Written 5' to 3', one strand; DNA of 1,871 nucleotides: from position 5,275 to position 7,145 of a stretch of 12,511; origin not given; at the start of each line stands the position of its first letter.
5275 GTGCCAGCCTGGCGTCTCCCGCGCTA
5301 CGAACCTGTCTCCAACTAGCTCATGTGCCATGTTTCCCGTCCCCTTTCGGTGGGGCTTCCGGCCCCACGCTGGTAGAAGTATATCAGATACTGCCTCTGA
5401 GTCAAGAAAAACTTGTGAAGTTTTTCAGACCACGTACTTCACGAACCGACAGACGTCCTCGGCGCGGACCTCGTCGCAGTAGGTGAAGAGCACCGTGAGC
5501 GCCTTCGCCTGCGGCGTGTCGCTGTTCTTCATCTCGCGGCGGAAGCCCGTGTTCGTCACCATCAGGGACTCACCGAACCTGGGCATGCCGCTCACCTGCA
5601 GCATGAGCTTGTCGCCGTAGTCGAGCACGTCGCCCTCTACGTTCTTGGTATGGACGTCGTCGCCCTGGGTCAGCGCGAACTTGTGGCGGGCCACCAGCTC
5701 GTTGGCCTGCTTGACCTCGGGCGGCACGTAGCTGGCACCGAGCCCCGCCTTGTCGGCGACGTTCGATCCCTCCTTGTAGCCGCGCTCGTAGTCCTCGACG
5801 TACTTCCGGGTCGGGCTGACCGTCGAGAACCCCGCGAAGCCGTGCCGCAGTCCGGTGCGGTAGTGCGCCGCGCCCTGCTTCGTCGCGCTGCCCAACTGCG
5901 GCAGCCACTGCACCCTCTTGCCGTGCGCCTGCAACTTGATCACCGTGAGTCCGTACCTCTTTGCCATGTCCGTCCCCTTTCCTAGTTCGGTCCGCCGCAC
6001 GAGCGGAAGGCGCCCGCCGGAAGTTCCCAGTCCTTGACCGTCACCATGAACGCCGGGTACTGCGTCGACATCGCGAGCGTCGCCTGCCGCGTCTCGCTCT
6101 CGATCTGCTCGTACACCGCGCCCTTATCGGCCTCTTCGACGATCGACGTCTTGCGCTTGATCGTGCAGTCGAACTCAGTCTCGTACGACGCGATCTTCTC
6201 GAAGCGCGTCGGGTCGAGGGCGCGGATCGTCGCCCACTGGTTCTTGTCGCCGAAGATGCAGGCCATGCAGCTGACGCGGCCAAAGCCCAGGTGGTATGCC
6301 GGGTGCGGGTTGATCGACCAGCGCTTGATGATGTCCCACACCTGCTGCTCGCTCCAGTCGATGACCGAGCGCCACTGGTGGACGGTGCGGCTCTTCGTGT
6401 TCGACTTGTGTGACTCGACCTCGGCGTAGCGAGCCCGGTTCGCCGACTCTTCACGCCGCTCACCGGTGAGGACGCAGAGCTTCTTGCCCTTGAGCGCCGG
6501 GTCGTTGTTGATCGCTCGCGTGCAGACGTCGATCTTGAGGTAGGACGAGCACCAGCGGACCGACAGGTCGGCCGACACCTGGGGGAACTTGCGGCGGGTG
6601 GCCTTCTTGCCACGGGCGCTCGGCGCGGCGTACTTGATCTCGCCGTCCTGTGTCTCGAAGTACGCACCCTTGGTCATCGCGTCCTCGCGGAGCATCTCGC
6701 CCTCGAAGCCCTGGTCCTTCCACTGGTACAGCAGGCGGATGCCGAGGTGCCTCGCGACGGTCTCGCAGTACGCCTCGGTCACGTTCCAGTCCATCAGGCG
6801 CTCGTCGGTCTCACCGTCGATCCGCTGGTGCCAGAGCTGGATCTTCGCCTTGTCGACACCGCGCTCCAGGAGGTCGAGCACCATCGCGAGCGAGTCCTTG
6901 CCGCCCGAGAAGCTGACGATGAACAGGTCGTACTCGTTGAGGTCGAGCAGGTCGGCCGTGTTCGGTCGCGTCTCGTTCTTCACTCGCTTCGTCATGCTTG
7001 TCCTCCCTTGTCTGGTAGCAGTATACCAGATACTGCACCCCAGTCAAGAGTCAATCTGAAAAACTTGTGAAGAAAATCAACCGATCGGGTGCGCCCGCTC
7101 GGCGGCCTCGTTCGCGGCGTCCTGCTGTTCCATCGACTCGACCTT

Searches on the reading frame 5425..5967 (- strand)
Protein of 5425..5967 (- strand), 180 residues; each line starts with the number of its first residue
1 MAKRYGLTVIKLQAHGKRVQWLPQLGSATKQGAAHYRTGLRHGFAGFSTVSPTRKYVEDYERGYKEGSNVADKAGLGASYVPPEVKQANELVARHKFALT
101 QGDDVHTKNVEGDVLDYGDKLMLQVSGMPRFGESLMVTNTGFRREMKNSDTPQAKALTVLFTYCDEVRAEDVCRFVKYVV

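Call 13: search_protein_families(library=pfam, proteins=[window:5425-5967:-], max_evalue=0.01)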
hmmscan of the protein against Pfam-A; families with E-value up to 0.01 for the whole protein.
window:5425-5967:- (180 aa): 0 families

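Call 40: search_protein_families(library=phrogs, proteins=[window:5425-5967:-], max_evalue=0.01)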
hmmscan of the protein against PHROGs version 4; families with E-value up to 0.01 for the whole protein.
window:5425-5967:- (180 aa): 1 family
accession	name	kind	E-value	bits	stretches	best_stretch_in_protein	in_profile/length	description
phrog_32417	-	unknown function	0.0055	18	1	15-47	49-81/108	-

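Call 65: search_protein_families(library=pfam, proteins=[window:5425-5967:-], max_evalue=5)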
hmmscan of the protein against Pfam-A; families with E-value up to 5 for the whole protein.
window:5425-5967:- (180 aa): 0 families

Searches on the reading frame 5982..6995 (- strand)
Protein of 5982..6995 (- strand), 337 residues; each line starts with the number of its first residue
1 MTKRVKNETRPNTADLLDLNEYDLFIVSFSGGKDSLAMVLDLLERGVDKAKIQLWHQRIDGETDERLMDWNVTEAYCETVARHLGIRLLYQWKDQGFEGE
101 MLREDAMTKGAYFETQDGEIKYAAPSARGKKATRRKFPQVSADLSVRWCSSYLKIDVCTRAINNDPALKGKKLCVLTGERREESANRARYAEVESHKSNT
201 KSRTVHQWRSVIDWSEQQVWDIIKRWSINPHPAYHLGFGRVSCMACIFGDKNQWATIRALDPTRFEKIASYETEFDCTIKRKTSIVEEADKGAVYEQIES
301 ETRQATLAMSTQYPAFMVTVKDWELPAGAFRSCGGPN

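Call 13: search_protein_families(library=pfam, proteins=[window:5982-6995:-], max_evalue=0.01)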
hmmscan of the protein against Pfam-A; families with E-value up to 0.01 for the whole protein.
window:5982-6995:- (337 aa): 1 family
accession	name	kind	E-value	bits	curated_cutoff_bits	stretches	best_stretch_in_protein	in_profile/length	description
PF01507.26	PAPS_reduct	-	1.2e-12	48.6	22.5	1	26-246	3-172/175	Phosphoadenosine phosphosulfate reductase domain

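Call 40: search_protein_families(library=phrogs, proteins=[window:5982-6995:-], max_evalue=0.01)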
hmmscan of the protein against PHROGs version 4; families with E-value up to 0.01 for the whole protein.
window:5982-6995:- (337 aa): 4 families
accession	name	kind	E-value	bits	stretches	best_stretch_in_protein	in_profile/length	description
phrog_424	-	moron, auxiliary metabolic gene and host takeover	1.3e-35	124.3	1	22-286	160-379/460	phosphoadenosine phosphosulfate reductase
phrog_2302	-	moron, auxiliary metabolic gene and host takeover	2.7e-13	50.6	2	170-236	159-226/381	phosphoadenosine phosphosulfate reductase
phrog_15238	-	unknown function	3.7e-08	34.5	1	25-51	14-40/215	-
phrog_12882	-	moron, auxiliary metabolic gene and host takeover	0.0027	17.6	0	145-197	127-179/404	phosphoadenosine phosphosulfate reductase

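Call 42: find_homologous_proteins(query=window:5982-6995:-, max_evalue=1e-30)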
Query window:5982-6995:- (337 aa): 3747 proteins with E <= 1e-30 among 5402 candidates; the best 120 are listed.
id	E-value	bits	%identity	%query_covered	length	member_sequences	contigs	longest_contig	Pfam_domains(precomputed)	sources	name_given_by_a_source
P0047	2.9e-230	781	100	100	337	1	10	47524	PF01507.26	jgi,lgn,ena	-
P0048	6.4e-197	671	86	100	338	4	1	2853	PF01507.26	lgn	-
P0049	6.1e-180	616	80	95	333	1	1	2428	PF01507.26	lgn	-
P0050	6.1e-166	570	75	94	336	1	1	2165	PF01507.26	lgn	-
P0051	9.6e-162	556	72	95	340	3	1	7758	PF01507.26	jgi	jgi:3'-phosphoadenosine 5'-phosphosulfate sulfotransferase (PAPS reductase)/FAD synthetase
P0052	5.1e-161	553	71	99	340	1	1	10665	PF01507.26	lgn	-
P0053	3.6e-154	531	69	100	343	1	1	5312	PF01507.26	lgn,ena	-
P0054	1.4e-152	526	67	99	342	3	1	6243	PF01507.26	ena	-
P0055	2.5e-149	515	67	100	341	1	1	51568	PF01507.26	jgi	jgi:3'-phosphoadenosine 5'-phosphosulfate sulfotransferase (PAPS reductase)/FAD synthetase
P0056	1.1e-148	513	65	100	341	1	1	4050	PF01507.26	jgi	jgi:3'-phosphoadenosine 5'-phosphosulfate sulfotransferase (PAPS reductase)/FAD synthetase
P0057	2.6e-143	495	65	100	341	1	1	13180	PF01507.26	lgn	-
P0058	1.8e-134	466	65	98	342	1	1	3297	PF01507.26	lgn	-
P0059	1.9e-134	466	62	99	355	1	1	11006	PF01507.26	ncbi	-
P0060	2.8e-129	449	60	98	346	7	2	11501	PF01507.26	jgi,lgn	-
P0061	1.5e-128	447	59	98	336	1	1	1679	PF01507.26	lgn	-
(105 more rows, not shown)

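Call 43: find_encoding_contigs(protein=P0055, flank=10000, max_places=2)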
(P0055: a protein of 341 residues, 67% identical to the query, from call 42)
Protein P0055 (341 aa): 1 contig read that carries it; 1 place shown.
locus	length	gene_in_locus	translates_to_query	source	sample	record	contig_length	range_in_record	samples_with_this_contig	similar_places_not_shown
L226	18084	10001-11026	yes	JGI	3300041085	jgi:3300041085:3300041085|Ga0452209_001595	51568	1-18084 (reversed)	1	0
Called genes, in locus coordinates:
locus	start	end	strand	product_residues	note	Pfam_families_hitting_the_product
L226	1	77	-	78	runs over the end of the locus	-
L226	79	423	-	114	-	-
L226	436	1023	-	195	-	PF04542:Sigma70_r2, PF04545:Sigma70_r4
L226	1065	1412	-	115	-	-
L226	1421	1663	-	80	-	-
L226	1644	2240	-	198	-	PF03592:Terminase_2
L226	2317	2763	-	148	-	-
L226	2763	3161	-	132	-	-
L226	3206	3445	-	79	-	-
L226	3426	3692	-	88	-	-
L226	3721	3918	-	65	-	-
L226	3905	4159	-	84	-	-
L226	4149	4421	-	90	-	PF12961:DUF3850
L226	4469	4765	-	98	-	-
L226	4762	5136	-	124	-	PF13223:DUF4031 (faint)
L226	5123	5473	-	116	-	-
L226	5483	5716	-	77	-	-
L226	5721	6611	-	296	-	-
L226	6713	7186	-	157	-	-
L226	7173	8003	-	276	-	-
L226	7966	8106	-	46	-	-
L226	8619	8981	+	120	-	-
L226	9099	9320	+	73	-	-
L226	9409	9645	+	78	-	-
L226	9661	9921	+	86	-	-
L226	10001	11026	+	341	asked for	PF01507:PAPS_reduct (weak)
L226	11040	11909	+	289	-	-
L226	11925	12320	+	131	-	-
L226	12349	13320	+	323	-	-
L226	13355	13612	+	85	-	-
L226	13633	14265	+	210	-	-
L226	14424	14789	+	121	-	-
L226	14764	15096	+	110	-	-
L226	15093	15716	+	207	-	PF04542:Sigma70_r2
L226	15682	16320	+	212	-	-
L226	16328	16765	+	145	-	PF13392:HNH_3 (weak)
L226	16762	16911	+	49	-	-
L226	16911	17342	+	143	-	PF09988:DUF2227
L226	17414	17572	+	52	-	-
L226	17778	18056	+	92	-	-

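Call 44: find_encoding_contigs(protein=P0052, flank=10000, max_places=2)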
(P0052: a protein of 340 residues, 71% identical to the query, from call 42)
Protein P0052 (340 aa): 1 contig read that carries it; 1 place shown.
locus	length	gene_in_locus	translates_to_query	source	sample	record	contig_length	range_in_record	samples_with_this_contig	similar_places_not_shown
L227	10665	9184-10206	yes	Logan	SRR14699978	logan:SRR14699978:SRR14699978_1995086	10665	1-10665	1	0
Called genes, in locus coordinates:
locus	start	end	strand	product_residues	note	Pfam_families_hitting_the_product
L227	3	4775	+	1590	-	?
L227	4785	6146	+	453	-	-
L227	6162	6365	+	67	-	-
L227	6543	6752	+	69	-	PF12329:TMF_DNA_bd (weak)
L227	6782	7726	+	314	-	PF13620:CarboxypepD_reg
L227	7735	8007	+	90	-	-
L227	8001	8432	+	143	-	-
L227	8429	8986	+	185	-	-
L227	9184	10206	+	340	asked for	PF01507:PAPS_reduct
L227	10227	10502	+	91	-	-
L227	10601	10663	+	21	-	?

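Call 45: find_encoding_contigs(protein=P0051, flank=10000, max_places=2)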
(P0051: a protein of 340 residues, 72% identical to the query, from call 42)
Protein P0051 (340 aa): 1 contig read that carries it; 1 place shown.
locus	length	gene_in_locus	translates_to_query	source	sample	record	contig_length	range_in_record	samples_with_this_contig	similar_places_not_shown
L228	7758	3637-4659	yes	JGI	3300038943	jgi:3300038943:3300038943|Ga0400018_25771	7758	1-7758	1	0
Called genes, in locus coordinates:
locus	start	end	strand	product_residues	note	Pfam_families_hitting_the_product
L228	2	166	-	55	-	?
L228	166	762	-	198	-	-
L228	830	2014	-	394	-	-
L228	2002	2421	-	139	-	-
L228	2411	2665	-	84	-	-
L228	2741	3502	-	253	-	-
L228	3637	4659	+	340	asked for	PF01507:PAPS_reduct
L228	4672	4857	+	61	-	-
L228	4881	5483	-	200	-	-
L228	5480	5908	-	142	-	-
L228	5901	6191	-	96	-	-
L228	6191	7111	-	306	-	-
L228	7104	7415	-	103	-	-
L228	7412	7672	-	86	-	-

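Call 47: find_encoding_contigs(protein=P0048, flank=5000, max_places=4)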
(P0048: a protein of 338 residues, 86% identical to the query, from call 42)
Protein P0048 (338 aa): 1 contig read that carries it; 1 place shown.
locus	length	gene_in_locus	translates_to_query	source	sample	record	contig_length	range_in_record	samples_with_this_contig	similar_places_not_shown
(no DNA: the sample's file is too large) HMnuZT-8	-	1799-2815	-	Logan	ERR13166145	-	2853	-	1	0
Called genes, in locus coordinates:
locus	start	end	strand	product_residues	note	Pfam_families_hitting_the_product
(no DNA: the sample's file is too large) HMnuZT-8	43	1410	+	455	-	-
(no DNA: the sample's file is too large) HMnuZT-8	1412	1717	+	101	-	-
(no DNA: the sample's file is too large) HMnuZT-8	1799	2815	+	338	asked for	PF01507:PAPS_reduct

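Call 48: find_encoding_contigs(protein=P0049, flank=5000, max_places=4)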
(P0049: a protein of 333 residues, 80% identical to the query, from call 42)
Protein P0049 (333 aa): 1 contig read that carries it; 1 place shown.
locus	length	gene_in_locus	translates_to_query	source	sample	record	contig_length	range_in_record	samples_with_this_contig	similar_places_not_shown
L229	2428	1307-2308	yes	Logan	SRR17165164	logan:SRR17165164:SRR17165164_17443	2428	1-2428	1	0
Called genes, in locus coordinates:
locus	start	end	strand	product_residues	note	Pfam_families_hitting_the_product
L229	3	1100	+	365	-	?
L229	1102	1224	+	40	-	-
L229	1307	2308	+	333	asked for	PF01507:PAPS_reduct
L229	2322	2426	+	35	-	?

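Call 49: find_encoding_contigs(protein=P0050, flank=5000, max_places=4)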
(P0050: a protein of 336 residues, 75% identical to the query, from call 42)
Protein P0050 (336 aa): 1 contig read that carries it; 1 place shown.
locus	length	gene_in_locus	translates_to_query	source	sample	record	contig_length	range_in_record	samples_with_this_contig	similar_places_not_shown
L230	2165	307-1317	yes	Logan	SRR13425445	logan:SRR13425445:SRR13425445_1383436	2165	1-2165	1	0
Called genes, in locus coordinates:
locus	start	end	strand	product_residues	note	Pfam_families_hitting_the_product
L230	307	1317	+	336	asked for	PF01507:PAPS_reduct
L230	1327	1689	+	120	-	-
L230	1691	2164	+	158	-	?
